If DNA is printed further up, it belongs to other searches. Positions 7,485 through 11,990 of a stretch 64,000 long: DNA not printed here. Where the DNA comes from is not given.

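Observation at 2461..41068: The whole 38.5-kb PUL is bracketed by a 50-bp direct repeat derived from the tRNA-Leu 3' flank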

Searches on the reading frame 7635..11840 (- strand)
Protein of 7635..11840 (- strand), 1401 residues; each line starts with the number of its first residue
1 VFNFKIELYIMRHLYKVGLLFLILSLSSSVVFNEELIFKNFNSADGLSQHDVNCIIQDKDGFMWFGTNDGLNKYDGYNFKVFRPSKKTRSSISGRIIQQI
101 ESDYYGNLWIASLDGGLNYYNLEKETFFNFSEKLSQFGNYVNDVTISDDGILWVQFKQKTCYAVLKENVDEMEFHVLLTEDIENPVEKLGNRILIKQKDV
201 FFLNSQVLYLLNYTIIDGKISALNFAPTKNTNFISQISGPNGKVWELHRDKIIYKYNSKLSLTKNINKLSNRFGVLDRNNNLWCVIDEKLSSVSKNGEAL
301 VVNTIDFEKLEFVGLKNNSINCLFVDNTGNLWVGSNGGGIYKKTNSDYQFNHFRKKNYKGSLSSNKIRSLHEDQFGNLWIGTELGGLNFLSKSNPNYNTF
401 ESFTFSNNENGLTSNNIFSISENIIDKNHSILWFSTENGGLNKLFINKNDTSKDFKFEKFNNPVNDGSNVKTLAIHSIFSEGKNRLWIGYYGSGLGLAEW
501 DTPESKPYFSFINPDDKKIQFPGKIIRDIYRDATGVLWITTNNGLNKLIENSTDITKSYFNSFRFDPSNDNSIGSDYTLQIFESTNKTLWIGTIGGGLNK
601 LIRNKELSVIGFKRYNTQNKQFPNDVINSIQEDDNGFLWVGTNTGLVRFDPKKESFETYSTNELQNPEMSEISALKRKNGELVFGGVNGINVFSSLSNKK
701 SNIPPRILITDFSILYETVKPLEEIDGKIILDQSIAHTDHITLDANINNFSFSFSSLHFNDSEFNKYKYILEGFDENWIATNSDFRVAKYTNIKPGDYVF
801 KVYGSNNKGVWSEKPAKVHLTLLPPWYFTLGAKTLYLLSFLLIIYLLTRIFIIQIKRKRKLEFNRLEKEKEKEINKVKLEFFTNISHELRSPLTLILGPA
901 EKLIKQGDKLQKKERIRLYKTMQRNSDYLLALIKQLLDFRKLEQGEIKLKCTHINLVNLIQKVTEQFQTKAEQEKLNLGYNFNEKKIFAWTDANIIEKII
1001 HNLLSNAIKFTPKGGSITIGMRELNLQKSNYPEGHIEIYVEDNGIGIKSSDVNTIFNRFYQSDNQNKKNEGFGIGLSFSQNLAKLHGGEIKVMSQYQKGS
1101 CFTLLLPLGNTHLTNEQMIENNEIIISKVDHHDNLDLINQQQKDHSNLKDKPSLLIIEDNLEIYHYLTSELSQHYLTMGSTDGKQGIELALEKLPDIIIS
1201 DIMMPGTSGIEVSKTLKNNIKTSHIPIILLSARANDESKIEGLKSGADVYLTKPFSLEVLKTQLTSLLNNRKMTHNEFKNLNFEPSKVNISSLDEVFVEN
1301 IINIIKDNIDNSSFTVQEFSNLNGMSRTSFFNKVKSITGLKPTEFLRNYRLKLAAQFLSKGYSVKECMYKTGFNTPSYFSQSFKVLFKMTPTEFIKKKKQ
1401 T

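Call 7: search_protein_families(library=pfam, proteins=[window:7635-11840:-])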
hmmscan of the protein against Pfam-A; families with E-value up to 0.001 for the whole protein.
window:7635-11840:- (1401 aa): 8 families
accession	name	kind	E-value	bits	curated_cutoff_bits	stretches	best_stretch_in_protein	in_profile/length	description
PF07494.17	Reg_prop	-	9.8e-35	114.6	20.4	4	46-69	1-24/24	Two component regulator propeller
PF02518.31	HATPase_c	-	1.9e-26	93.1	26.4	1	992-1109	2-110/111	Histidine kinase-, DNA gyrase B-, and HSP90-like ATPase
PF00072.30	Response_reg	-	1.3e-20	74.1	30.2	1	1155-1263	2-109/111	Response regulator receiver domain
PF12833.13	HTH_18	-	8.7e-17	61.6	33.6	1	1324-1396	6-79/80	Helix-turn-helix domain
PF07495.19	Y_Y_Y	-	2.5e-15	56.5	26.6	1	759-821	2-63/65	Y_Y_Y domain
PF00512.31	HisKA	-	2e-12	47.4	26.9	1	878-945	2-66/66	His Kinase A (phospho-acceptor) domain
PF00165.29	HTH_AraC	-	1.4e-05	25.6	26.6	0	1372-1396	19-42/42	Bacterial regulatory helix-turn-helix proteins, AraC family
PF23748.1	Beta-prop_LRRK2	-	1.6e-05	24.5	26.9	0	317-340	273-296/359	LRRK2 beta propeller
